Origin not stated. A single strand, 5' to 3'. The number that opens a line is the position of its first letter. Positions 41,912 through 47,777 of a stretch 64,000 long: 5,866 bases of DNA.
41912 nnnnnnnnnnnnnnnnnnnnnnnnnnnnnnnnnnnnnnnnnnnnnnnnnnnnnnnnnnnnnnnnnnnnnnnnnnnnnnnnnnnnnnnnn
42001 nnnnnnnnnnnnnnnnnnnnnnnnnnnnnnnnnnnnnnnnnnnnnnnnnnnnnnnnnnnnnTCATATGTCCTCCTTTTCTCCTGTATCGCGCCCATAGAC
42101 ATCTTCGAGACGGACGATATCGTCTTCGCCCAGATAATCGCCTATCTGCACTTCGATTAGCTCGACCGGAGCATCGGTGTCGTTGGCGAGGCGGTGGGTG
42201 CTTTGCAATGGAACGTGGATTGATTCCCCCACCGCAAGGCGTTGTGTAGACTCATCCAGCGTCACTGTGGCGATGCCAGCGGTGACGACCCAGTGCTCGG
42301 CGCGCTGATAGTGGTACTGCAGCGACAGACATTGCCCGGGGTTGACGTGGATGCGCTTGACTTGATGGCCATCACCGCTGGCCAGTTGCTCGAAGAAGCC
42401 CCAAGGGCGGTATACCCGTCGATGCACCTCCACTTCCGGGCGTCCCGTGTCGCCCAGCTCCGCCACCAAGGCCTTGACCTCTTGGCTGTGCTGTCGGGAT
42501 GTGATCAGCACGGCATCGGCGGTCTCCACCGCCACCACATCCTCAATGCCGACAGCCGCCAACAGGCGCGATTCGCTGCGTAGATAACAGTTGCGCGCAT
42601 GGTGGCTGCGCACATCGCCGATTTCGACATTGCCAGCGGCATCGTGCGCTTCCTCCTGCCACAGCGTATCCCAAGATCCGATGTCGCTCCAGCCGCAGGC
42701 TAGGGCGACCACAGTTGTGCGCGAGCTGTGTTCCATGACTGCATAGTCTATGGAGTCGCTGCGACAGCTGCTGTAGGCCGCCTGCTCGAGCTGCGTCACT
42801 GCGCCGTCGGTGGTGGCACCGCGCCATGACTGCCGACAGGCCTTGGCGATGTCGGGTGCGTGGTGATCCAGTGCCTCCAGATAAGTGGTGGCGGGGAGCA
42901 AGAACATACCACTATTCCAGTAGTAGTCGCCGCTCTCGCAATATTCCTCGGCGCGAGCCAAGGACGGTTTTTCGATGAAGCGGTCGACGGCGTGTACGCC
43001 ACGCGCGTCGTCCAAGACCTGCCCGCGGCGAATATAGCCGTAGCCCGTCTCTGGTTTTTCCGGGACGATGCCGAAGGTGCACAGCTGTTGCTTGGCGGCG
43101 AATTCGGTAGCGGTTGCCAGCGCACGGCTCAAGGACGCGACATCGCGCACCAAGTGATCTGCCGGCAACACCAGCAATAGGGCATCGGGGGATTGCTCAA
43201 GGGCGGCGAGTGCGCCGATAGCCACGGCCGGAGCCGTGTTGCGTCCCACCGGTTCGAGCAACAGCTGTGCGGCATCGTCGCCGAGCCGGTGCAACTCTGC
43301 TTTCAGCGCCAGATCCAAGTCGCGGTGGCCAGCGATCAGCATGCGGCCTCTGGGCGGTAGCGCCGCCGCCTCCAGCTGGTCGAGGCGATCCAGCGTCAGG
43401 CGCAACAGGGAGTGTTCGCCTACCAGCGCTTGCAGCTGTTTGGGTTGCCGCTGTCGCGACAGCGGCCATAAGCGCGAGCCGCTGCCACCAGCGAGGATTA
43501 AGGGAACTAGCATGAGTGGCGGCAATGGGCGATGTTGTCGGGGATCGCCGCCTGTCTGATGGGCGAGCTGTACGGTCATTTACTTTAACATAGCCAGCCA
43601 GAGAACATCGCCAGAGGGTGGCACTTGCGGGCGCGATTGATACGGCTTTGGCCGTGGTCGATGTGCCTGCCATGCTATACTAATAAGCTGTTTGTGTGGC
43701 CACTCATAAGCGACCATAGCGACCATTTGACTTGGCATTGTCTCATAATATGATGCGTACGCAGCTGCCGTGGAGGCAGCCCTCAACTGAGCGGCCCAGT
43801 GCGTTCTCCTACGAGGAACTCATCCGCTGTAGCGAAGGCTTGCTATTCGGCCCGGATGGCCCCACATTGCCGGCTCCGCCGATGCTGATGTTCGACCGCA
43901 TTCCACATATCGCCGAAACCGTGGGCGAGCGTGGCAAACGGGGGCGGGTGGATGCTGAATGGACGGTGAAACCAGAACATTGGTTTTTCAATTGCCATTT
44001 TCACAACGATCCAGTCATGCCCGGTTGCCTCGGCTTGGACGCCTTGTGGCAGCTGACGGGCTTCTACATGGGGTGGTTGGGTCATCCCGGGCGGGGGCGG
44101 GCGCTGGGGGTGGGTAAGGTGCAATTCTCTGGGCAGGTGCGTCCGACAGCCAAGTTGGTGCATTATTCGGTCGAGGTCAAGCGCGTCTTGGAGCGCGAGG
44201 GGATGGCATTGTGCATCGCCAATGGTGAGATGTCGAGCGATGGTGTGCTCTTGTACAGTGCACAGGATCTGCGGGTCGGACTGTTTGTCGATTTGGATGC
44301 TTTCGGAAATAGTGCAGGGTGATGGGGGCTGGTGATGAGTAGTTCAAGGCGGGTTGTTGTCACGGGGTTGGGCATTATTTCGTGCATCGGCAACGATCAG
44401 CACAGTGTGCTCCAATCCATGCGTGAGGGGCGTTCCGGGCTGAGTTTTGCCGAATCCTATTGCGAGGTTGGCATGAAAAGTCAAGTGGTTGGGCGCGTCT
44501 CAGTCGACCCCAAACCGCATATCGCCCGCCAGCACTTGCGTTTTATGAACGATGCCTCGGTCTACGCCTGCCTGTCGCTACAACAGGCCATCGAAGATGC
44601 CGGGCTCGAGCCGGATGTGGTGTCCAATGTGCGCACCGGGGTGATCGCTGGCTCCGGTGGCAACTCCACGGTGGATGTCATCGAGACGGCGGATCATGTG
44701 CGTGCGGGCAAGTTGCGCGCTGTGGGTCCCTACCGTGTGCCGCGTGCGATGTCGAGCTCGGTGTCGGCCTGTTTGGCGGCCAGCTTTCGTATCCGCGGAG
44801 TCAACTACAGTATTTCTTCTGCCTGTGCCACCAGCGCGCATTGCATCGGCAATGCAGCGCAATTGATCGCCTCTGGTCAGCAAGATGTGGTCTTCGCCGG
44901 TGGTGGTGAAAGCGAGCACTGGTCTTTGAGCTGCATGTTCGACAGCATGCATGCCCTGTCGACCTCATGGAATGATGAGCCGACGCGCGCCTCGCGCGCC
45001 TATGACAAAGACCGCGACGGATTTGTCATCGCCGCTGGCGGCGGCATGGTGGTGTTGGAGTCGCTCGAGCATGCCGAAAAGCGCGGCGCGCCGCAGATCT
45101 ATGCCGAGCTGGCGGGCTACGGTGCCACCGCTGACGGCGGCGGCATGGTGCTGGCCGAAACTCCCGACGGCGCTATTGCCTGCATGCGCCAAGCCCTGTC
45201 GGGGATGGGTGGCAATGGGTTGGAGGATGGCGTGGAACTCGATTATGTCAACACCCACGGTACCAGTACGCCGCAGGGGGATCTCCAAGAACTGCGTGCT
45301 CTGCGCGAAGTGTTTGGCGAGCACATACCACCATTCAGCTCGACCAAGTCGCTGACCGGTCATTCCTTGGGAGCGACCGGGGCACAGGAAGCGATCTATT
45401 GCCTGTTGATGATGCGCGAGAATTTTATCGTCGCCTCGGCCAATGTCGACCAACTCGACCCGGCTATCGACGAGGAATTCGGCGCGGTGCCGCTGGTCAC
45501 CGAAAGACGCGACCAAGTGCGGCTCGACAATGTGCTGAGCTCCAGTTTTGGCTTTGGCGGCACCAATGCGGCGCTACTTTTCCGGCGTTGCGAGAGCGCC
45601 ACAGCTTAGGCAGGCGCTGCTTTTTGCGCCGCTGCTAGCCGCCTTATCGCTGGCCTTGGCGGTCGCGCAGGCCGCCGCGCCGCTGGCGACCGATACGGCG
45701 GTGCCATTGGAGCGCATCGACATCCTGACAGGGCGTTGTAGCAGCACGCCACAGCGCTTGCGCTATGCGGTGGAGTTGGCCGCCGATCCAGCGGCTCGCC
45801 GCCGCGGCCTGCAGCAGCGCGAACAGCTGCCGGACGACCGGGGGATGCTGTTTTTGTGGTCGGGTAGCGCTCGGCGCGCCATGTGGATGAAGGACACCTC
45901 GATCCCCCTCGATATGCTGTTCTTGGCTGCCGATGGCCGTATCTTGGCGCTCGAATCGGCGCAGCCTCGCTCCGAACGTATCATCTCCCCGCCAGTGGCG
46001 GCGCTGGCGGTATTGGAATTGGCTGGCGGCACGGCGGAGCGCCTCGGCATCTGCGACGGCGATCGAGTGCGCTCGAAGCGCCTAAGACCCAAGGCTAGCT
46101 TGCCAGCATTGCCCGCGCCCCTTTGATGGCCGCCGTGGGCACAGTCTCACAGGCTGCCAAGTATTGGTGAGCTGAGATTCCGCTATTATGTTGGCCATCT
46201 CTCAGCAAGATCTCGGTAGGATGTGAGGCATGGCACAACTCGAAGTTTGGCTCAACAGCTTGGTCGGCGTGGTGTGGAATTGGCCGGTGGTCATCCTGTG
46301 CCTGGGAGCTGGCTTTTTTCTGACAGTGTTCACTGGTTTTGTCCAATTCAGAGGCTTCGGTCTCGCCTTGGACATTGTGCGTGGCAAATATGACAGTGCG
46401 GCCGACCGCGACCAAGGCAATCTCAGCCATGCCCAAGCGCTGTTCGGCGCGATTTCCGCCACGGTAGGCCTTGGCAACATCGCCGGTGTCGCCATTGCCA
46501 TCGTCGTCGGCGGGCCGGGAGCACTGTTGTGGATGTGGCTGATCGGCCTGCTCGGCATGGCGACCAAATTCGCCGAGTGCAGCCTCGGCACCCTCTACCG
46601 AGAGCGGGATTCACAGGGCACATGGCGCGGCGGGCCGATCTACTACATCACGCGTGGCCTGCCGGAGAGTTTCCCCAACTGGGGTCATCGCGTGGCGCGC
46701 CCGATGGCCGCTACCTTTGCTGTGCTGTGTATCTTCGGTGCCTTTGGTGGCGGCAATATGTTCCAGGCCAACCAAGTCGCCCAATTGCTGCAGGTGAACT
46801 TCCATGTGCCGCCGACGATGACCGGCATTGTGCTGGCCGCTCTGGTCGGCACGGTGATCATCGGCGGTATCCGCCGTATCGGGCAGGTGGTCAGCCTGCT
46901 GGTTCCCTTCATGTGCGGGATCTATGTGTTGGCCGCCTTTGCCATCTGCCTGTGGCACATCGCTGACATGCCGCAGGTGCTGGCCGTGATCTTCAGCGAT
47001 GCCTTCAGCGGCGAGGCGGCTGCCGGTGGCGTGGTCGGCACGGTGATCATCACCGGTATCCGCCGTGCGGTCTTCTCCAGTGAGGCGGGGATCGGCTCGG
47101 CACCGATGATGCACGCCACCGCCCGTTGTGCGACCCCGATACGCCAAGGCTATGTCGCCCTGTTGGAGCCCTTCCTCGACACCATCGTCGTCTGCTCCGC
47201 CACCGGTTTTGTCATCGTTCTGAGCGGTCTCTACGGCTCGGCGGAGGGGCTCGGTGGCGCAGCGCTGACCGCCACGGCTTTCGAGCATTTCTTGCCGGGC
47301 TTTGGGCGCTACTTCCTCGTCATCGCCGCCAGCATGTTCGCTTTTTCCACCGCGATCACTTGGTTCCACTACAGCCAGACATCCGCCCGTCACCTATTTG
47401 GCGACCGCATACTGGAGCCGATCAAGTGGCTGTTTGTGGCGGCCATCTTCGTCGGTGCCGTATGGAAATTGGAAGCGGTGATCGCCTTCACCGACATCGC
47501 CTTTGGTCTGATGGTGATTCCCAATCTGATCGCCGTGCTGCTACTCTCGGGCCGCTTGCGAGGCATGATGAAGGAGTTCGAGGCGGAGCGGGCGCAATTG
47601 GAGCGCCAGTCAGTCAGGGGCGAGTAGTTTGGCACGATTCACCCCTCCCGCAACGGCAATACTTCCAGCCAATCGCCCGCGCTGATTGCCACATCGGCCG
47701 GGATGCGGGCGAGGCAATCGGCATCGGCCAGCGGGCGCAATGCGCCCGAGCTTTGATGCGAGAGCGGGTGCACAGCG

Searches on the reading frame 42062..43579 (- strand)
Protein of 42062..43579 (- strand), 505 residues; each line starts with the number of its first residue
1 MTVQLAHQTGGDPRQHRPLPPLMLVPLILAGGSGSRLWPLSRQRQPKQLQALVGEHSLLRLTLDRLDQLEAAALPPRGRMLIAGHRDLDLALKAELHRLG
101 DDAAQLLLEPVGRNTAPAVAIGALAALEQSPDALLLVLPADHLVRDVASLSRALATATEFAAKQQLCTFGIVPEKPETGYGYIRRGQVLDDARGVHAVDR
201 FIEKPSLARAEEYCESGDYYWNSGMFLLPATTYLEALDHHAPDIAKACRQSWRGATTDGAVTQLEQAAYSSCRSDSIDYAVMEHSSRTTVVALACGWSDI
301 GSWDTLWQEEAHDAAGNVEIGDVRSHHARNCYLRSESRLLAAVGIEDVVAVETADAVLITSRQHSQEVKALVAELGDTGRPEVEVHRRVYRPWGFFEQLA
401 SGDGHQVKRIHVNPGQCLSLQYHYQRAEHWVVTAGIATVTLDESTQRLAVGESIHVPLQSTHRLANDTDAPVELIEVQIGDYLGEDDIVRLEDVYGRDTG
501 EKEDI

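Call 19: search_protein_families(library=pfam, proteins=[window:42062-43579:-], max_evalue=0.001)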
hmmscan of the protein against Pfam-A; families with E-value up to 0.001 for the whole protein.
window:42062-43579:- (505 aa): 5 families
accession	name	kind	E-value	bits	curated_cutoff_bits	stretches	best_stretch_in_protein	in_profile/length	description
PF00483.29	NTP_transferase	-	2.4e-49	168.6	21.2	1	26-313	2-242/245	Nucleotidyl transferase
PF01050.24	MannoseP_isomer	-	5.3e-42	143.1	23.6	1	379-493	2-116/116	Mannose-6-phosphate isomerase C-terminal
PF22640.1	ManC_GMP_beta-helix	-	1.9e-11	44.1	27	1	328-375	8-55/55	MannoseP isomerase/GMP-like beta-helix domain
PF07883.17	Cupin_2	-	9.5e-10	38.5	27.2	1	410-477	3-69/70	Cupin domain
PF12804.13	NTP_transf_3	-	0.00019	22.1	27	1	27-157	2-111/160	MobA-like NTP transferase domain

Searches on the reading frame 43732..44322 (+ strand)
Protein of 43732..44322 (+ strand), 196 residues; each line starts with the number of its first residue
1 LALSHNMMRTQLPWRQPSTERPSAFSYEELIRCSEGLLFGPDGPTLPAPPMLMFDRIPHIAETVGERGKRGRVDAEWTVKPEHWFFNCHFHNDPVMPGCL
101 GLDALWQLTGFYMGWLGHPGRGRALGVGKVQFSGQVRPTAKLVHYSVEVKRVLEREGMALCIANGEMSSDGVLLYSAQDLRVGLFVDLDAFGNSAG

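Call 97: search_protein_families(library=pfam, proteins=[window:43732-44322:+], max_evalue=0.01)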
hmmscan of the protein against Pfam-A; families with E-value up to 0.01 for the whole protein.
window:43732-44322:+ (196 aa): 1 family
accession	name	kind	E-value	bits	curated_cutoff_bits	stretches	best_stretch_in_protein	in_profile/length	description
PF07977.19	FabA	-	6.1e-41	139.7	23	1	46-177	1-137/138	FabA-like domain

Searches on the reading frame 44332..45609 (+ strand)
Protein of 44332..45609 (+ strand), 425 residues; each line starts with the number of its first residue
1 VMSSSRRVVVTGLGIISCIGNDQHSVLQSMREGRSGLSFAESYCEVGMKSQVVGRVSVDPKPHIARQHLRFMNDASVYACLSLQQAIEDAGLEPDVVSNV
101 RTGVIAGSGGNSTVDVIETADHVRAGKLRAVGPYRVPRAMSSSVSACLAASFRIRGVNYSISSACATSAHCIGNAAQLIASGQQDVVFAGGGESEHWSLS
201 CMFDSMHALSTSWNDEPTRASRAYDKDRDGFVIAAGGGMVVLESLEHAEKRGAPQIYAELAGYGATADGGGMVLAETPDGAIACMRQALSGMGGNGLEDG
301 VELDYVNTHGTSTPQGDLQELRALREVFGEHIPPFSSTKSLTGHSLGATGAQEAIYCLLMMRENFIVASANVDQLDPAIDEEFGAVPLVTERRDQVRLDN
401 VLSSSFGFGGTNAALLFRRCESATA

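Call 19: search_protein_families(library=pfam, proteins=[window:44332-45609:+], max_evalue=0.001)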
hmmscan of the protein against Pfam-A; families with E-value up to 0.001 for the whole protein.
window:44332-45609:+ (425 aa): 3 families
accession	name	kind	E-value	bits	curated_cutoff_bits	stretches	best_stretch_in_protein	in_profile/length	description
PF00109.32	ketoacyl-synt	-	4.5e-41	141.5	20.8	1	6-248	2-252/252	Beta-ketoacyl synthase, N-terminal domain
PF02801.28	Ketoacyl-synt_C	-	9e-27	93.9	20.8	1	257-372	1-118/119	Beta-ketoacyl synthase, C-terminal domain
PF00108.29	Thiolase_N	-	5.7e-05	23.1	26.4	1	146-194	66-114/260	Thiolase, N-terminal domain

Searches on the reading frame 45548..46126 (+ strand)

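Call 97: search_protein_families(library=pfam, proteins=[window:45548-46126:+], max_evalue=0.01)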
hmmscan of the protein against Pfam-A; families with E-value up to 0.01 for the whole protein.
window:45548-46126:+ (192 aa): 1 family
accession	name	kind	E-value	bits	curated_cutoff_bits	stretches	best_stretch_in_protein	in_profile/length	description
PF02643.20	DUF192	-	1.8e-28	98.9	27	1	74-175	2-95/96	Uncharacterized ACR, COG1430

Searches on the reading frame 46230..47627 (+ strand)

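Call 19: search_protein_families(library=pfam, proteins=[window:46230-47627:+], max_evalue=0.001)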
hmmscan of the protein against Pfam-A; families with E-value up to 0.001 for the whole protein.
window:46230-47627:+ (465 aa): 1 family
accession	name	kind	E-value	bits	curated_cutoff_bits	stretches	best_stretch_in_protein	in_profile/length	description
PF01235.23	Na_Ala_symp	-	1.9e-129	432.8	24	1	59-457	7-386/392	Sodium:alanine symporter family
